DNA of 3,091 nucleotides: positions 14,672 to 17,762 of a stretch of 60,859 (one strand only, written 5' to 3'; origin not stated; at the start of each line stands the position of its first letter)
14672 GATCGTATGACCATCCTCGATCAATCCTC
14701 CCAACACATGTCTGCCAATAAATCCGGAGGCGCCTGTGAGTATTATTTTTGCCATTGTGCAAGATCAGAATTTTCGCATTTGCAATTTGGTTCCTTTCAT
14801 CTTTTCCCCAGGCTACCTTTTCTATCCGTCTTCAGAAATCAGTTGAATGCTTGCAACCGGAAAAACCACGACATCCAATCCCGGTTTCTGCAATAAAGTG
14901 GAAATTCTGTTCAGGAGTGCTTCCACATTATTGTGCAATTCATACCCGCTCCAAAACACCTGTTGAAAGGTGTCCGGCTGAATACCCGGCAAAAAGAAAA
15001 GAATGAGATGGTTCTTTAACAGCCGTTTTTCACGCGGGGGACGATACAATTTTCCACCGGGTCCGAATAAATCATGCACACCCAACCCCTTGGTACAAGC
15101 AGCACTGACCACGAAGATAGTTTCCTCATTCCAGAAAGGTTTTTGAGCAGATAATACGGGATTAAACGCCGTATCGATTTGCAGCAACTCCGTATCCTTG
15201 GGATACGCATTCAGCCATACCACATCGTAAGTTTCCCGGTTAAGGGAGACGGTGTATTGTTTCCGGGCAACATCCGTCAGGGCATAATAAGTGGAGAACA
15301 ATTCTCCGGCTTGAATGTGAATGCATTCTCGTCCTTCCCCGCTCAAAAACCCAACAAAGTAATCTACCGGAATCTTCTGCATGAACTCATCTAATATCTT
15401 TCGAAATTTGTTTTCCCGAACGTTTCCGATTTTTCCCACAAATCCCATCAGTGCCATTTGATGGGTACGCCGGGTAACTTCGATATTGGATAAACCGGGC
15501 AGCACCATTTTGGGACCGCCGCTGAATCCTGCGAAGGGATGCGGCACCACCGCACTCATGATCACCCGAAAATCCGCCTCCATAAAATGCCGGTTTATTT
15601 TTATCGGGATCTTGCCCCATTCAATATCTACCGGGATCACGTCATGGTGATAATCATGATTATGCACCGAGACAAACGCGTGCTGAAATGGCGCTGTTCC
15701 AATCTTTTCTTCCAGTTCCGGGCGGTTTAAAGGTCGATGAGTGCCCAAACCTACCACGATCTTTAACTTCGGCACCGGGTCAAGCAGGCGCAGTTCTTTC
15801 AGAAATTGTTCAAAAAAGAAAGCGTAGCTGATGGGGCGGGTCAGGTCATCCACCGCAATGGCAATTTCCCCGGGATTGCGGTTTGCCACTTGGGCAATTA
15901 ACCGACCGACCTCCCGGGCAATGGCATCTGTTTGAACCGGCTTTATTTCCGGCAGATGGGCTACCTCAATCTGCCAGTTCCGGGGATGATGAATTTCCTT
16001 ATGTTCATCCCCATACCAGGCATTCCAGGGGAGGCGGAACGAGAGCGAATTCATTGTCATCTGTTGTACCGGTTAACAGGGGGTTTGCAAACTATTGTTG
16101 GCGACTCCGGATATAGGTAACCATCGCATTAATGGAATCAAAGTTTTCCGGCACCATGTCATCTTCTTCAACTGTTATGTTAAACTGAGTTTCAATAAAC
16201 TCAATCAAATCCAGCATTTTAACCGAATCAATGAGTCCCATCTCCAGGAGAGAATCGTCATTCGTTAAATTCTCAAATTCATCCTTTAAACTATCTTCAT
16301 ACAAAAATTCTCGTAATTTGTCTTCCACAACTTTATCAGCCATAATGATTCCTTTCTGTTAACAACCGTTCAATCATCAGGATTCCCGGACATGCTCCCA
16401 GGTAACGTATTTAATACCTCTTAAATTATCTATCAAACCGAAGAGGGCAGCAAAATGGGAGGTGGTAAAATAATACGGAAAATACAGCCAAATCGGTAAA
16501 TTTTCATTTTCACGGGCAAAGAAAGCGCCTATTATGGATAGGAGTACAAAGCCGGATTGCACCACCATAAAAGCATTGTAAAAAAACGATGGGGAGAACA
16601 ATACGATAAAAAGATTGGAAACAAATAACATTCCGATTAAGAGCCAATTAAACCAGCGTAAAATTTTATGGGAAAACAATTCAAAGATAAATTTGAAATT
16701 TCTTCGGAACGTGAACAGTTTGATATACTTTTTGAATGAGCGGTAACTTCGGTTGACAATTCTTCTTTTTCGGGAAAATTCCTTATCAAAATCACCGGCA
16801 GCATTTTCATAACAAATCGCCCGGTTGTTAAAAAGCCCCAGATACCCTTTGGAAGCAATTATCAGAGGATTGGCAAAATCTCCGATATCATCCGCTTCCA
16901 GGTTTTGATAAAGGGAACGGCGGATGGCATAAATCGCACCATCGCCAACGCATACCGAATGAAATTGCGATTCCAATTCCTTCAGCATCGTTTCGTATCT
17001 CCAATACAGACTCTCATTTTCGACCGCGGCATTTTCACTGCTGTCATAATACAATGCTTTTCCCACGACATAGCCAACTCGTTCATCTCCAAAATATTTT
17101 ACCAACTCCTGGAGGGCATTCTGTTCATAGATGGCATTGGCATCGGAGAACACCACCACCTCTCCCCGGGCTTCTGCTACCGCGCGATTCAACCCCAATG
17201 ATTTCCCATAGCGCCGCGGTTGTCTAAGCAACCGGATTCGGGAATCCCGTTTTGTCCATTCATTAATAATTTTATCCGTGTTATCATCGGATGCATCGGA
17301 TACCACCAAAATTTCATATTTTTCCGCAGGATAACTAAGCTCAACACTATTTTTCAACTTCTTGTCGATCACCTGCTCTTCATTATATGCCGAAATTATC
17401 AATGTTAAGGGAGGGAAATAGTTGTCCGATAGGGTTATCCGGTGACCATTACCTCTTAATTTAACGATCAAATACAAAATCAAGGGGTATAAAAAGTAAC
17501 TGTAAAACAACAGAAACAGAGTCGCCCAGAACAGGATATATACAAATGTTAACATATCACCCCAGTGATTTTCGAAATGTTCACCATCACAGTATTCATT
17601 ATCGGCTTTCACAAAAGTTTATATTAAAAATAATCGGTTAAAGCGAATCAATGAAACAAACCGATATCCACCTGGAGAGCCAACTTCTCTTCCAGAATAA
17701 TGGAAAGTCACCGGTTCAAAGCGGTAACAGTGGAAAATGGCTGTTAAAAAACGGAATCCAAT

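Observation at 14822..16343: LarA-family nickel-pincer enzyme with a complete catalytic constellation, embedded in a glycan locus beside an orphan carrier protein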

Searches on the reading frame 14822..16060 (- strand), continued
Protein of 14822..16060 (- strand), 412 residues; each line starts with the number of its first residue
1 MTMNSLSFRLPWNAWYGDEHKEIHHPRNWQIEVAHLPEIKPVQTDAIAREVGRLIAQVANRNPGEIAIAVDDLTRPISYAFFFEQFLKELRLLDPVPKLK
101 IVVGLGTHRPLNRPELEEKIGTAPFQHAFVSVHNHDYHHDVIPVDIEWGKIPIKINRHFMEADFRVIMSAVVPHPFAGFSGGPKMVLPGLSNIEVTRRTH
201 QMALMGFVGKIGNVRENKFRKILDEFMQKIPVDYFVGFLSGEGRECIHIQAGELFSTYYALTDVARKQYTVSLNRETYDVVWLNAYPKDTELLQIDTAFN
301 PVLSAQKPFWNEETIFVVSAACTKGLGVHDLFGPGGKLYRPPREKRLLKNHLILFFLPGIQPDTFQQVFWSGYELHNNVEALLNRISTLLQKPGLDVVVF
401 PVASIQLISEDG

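Call 81: search_solved_structures(query=L092:3042-4583:+, max_evalue=1e-70, show_alignments=1)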
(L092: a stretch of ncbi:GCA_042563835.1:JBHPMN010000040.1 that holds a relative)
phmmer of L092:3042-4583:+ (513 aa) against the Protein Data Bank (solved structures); distinct sequences matched with E-value up to 1e-70: 5.
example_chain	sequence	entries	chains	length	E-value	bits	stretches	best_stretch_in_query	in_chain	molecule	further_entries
6mfy_A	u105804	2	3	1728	1.1e-75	258.6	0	4-503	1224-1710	Linear gramicidin synthase subunit A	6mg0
6mfz_A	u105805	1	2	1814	1.3e-75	258.3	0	4-503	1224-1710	Linear gramicidin synthase subunit A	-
9be3_A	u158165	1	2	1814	1.3e-75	258.3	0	4-503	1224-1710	Linear gramicidin synthase subunit A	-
9be4_A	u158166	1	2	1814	1.3e-75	258.3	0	4-503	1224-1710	Linear gramicidin synthase subunit A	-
9meh_A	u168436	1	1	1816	1.3e-75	258.3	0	4-503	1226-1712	Linear gramicidin synthase subunit A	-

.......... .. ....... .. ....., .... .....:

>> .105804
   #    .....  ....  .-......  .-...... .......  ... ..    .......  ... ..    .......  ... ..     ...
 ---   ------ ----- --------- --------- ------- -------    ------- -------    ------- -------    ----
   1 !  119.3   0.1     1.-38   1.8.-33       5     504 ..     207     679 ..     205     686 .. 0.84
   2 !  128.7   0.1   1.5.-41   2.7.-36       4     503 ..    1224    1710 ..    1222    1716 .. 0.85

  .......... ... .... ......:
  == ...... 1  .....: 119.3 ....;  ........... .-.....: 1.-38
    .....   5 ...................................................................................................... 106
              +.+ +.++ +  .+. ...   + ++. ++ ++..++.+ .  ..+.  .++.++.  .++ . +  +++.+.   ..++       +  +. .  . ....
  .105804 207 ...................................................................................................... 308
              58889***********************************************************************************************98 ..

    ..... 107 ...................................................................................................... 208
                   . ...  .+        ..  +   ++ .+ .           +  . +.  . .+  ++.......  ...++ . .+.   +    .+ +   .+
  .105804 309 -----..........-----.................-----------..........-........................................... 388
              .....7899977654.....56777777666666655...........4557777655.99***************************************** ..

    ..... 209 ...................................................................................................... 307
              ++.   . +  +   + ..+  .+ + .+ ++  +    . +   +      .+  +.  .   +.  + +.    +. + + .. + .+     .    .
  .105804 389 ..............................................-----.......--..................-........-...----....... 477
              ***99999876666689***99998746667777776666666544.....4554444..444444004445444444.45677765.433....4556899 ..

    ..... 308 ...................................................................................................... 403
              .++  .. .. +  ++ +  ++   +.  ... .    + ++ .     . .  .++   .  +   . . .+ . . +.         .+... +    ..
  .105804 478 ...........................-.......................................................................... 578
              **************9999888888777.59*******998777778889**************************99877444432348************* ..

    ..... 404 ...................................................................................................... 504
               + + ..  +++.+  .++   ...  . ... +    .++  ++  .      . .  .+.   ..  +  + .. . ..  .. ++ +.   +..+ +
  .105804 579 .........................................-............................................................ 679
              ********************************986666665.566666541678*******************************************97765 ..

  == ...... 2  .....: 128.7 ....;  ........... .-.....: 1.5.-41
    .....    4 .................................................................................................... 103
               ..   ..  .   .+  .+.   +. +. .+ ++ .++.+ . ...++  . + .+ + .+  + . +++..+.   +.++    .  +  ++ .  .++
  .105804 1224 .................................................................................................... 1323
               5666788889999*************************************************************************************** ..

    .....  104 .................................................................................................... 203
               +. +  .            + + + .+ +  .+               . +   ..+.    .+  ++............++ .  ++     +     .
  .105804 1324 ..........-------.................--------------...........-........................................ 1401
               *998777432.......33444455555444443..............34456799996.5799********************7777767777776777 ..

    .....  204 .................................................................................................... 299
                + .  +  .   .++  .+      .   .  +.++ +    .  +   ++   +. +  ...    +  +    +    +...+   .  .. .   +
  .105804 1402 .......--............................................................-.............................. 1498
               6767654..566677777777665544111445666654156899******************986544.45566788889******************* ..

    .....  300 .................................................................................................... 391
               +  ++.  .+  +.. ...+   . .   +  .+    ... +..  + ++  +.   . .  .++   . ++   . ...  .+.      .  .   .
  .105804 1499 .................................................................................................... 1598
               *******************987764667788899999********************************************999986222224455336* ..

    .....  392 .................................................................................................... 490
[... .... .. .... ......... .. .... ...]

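Call 83: predict_structure(alignment_id=A2)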
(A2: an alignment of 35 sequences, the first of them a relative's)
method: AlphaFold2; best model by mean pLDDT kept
length: 350 residues; sequences in the alignment: 35
mean_pLDDT: 94.1   pTM: 0.91
mean pLDDT of the five models: 94.1, 93.9, 93.4, 93.1, 92.8
residues with pLDDT >= 90: 299; 70-90: 46; 50-70: 5; < 50: 0
segments of 3 or more residues with pLDDT < 50: none
pLDDT, mean of each block of 10 residues (from residue 1): 93 97 86 95 97 97 97 98 94 95 96 97 92 97 93 74 83 92 96 97 97 98 97 97 97 96 95 98 95 96 97 89 96 97 82
secondary structure, 60 per line:
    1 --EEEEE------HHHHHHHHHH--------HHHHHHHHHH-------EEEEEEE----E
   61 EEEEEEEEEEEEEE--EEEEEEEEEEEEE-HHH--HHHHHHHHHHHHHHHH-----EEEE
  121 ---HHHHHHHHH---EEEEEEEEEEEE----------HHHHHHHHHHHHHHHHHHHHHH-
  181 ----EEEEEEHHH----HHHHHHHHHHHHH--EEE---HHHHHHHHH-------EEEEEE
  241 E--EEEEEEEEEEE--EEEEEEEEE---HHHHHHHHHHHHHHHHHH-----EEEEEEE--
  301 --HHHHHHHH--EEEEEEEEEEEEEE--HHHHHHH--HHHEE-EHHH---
elements in order: E3-7 H14-23 H32-41 E49-55 E60-74 E77-89 H96-111 E117-120 H124-132 E136-147 H158-179 E185-190 H198-210 E213-215 H219-227 E235-241 E244-254 E257-265 H269-286 E292-298 H303-310 E313-326 H329-335

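Call 85: fold_search(model_id=the predicted structure, library=pdb)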
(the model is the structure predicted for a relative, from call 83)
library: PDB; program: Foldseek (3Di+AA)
matches with E <= 10: 1372; with E <= 0.001: 536
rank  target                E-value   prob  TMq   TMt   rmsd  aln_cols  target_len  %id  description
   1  2hv2_C                2.1e-16  1.00  0.57  0.52   5.8       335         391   13  Crystal Structure of Conserved Protein of Unknown Function from Enterococcus faecalis V583 at 2.4 A Resolution, Probab (released 2006-08-29)
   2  2hv2_D                4.1e-16  1.00  0.63  0.57   4.8       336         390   12  Crystal Structure of Conserved Protein of Unknown Function from Enterococcus faecalis V583 at 2.4 A Resolution, Probab (released 2006-08-29)
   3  2hv2_A                8.4e-16  1.00  0.61  0.55   5.1       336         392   12  Crystal Structure of Conserved Protein of Unknown Function from Enterococcus faecalis V583 at 2.4 A Resolution, Probab (released 2006-08-29)
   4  3n7z_B                1.1e-15  1.00  0.63  0.58   5.9       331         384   14  Crystal structure of acetyltransferase from Bacillus anthracis (released 2010-06-16)
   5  3n7z_A                1.5e-15  1.00  0.62  0.58   5.9       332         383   13  Crystal structure of acetyltransferase from Bacillus anthracis (released 2010-06-16)
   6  2hv2_F                1.5e-15  1.00  0.59  0.54   5.4       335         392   13  Crystal Structure of Conserved Protein of Unknown Function from Enterococcus faecalis V583 at 2.4 A Resolution, Probab (released 2006-08-29)
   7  2hv2_B                1.8e-15  1.00  0.61  0.56   5.0       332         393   13  Crystal Structure of Conserved Protein of Unknown Function from Enterococcus faecalis V583 at 2.4 A Resolution, Probab (released 2006-08-29)
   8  2i00_C                2.5e-15  1.00  0.58  0.52   5.9       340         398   13  Crystal structure of acetyltransferase (GNAT family) from Enterococcus faecalis (released 2006-09-19)
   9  3n7z_E                5.7e-15  1.00  0.63  0.58   5.8       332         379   14  Crystal structure of acetyltransferase from Bacillus anthracis (released 2010-06-16)
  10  3n7z_C                7.7e-15  1.00  0.64  0.59   5.8       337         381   14  Crystal structure of acetyltransferase from Bacillus anthracis (released 2010-06-16)
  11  2i00_B                8.2e-15  1.00  0.58  0.52   5.5       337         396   12  Crystal structure of acetyltransferase (GNAT family) from Enterococcus faecalis (released 2006-09-19)
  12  2i00_A                9.3e-15  1.00  0.57  0.51   5.9       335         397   12  Crystal structure of acetyltransferase (GNAT family) from Enterococcus faecalis (released 2006-09-19)
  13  6maz_A                1.1e-14  1.00  0.56  0.52   6.1       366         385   13  Crystal structure of N-myristoyl transferase (NMT) G386E mutant from Plasmodium vivax in complex with inhibitor IMP-03 (released 2019-06-05)
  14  6b1l_A                1.5e-14  1.00  0.56  0.53   6.5       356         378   13  Crystal structure of glycylpeptide N-tetradecanoyltransferase from Plasmodium vivax in complex with inhibitor IMP-0001 (released 2018-09-26)
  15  2ozg                  2.6e-14  1.00  0.68  0.62   4.0       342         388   12  Crystal structure of GCN5-related N-acetyltransferase (YP_325469.1) from Anabaena variabilis ATCC 29413 at 2.00 A resolu (released 2007-03-13)
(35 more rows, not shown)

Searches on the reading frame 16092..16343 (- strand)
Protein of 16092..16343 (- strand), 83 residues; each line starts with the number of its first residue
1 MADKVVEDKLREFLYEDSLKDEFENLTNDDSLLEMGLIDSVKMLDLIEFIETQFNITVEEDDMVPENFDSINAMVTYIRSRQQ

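Call 4: search_protein_families(library=pfam, proteins=[window:16092-16343:-], max_evalue=0.01)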
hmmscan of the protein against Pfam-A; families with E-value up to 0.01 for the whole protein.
window:16092-16343:- (83 aa): 1 family
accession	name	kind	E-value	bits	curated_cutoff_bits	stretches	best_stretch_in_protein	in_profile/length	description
PF00550.31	PP-binding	-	2.5e-06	28.1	20.8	1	24-78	16-67/67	Phosphopantetheine attachment site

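Call 6: search_protein_families(library=ncbifam, proteins=[window:16092-16343:-], max_evalue=0.01)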
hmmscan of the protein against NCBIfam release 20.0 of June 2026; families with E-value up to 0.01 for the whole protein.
window:16092-16343:- (83 aa): 12 families
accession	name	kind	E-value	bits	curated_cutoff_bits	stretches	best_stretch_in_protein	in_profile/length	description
NF058660.1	cispen_ACP_AmcB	equivalog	2.1e-10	40.6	80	1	22-82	19-79/80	cispentacin biosynthesis acyl carrier protein AmcB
NF052616.1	ACP_for_OlsHI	equivalog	9.6e-10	38.7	130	1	6-82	4-81/83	ornithine lipid biosynthesis acyl carrier protein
NF005798.0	PRK07639.1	equivalog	2e-07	31.4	100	1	11-82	11-82/91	petrobactin biosynthesis protein AsbD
NF005480.0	PRK07081.1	equivalog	3.5e-06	26.9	72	1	7-79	2-74/83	acyl carrier protein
NF003464.0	PRK05087.1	equivalog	3.5e-05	23.8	68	1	10-79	11-75/78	D-alanine--poly(phosphoribitol) ligase subunit DltC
NF002148.0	PRK00982.1-2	subfamily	5.2e-05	23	71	1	7-82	6-78/79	acyl carrier protein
NF002150.0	PRK00982.1-4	subfamily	6e-05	23.2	66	1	6-82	6-79/80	acyl carrier protein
TIGR00517.1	acyl_carrier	equivalog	0.0019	18.1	70.45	1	6-82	4-77/77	acyl carrier protein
NF009104.0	PRK12449.1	equivalog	0.0042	17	70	1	1-82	1-79/80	acyl carrier protein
NF002149.0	PRK00982.1-3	equivalog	0.0051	16.7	106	1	6-82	4-77/78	acyl carrier protein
NF002147.0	PRK00982.1-1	equivalog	0.0067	16.2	84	1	24-82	25-81/83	acyl carrier protein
TIGR01688.1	dltC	equivalog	0.0085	16.2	52.35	0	28-76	21-69/73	D-alanine--poly(phosphoribitol) ligase subunit 2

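Call 80: search_solved_structures(query=window:16092-16343:-, max_evalue=0.01)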
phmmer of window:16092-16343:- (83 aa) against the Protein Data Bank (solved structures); distinct sequences matched with E-value up to 0.01: 9.
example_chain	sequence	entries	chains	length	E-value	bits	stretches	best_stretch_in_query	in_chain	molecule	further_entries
6cxt_A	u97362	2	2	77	2.3e-08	37.6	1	8-78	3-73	Alpha/beta hydrolase fold protein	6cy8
5gxt_A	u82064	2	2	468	1.6e-06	31.8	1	5-80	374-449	Maltose-binding periplasmic protein,PigG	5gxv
5jdx_A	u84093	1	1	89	5.1e-06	30.2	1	6-79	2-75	Putative peptidyl carrier protein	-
7thn_E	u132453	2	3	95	6.4e-06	29.9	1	6-79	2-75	Probable acyl carrier protein PigG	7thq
2my5_A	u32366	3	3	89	2.3e-05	28.1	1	11-78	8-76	Peptidyl carrier protein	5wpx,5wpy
2my6_A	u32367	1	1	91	6.1e-05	26.8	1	11-78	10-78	Peptidyl carrier protein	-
2n5h_A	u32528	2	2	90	0.00046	24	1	4-76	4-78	Peptidyl carrier protein PltL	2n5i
4h2s_C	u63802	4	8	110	0.00053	23.8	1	26-78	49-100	Aminoacyl carrier protein 1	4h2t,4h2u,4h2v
6o6e_E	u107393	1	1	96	0.00057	23.7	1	4-76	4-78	Peptidyl carrier protein PltL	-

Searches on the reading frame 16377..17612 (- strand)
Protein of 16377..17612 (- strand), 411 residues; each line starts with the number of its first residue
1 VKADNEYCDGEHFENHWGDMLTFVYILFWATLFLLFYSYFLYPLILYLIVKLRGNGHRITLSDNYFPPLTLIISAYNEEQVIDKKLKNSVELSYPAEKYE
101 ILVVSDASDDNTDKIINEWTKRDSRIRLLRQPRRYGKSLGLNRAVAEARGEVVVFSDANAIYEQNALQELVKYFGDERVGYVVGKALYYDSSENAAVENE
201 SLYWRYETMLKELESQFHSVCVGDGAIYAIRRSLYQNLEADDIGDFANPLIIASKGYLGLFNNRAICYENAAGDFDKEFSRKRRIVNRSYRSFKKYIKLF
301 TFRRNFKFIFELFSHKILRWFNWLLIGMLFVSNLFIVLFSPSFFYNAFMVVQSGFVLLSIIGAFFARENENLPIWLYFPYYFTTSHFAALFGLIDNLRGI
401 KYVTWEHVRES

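Call 4: search_protein_families(library=pfam, proteins=[window:16377-17612:-], max_evalue=0.01)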
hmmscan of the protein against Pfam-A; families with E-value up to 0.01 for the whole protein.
window:16377-17612:- (411 aa): 5 families
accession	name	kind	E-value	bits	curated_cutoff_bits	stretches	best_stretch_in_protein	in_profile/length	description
PF00535.33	Glycos_transf_2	-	1.1e-29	104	23.3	1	71-235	2-164/168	Glycosyl transferase family 2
PF13641.12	Glyco_tranf_2_3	-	9.7e-17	62.2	27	1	67-242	1-176/230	Glycosyltransferase like family 2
PF13506.12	Glyco_transf_21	-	8.4e-08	32.3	21.7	1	138-234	19-113/174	Glycosyl transferase family 21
PF13632.12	Glyco_trans_2_3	-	4.8e-05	23.7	27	1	153-347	2-193/198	Glycosyl transferase family group 2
PF10111.15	Glyco_tranf_2_2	-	5.3e-05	23.3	27.3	1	70-173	1-105/276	Glycosyltransferase like family 2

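Call 6: search_protein_families(library=ncbifam, proteins=[window:16377-17612:-], max_evalue=0.01)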
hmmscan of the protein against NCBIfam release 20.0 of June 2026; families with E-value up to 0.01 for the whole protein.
window:16377-17612:- (411 aa): 28 families (the best 25 are shown)
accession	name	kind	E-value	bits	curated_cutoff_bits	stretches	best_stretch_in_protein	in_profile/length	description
TIGR03937.1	PgaC_IcaA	equivalog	2.9e-22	79.2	422.3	1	44-184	21-161/407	poly-beta-1,6-N-acetyl-D-glucosamine synthase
TIGR03965.1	mycofact_glyco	equivalog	1.2e-14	54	280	1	65-193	72-198/467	mycofactocin biosynthesis glycosyltransferase MftF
NF041875.1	EPS_EpsD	equivalog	1.8e-13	50.6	370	1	70-185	2-115/325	exopolysaccharide biosynthesis glycosyltransferase EpsD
TIGR03111.1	glyc2_xrt_Gpos1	hypoth_equivalog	2.8e-13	49.5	363.95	1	24-187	5-170/439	TIGR03111 family XrtG-associated glycosyltransferase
NF047683.1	TeichurnBiosyTuaG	equivalog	1.2e-12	48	400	1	67-180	6-117/252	teichuronic acid biosynthesis protein TuaG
NF047588.1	GlcsyltransPgfSStrep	equivalog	1.8e-12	47.1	500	1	69-175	3-111/308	glycosyltransferase PgfS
NF050050.1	ProtGlycPglI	equivalog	7.6e-12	45.2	500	1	67-183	2-116/306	GalNAc(5)-diNAcBac-PP-undecaprenol beta-1,3-glucosyltransferase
NF007482.0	PRK10073.1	equivalog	2e-11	43.5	423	1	66-172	5-108/334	glycosyltransferase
NF053739.1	GlytfEpsEBac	equivalog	2.3e-10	39.9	450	1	69-190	3-124/265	glycosyltransferase EpsE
TIGR04283.1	glyco_like_mftF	equivalog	2.8e-10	40.1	182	1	69-238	1-151/221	TIGR04283 family arsenosugar biosynthesis glycosyltransferase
NF038302.1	EPS_HpsE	equivalog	4.4e-09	35.7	300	1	69-173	3-110/307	hormogonium polysaccharide biosynthesis glycosyltransferase HpsE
TIGR04242.1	nodulat_NodC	equivalog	2.1e-08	33.5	550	1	62-228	43-213/395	chitooligosaccharide synthase NodC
NF053846.1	glyco_with_XrtP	equivalog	5e-08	32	520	1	36-182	16-168/440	XrtP-associated glycosyltransferase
NF038299.1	EPS_HpsN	equivalog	1.7e-07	30.5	425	1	69-190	3-123/317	hormogonium polysaccharide biosynthesis glycosyltransferase HpsN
TIGR03469.1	HpnB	hypoth_equivalog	2.3e-07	30.2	379.25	1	56-177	33-163/386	hopene-associated glycosyltransferase HpnB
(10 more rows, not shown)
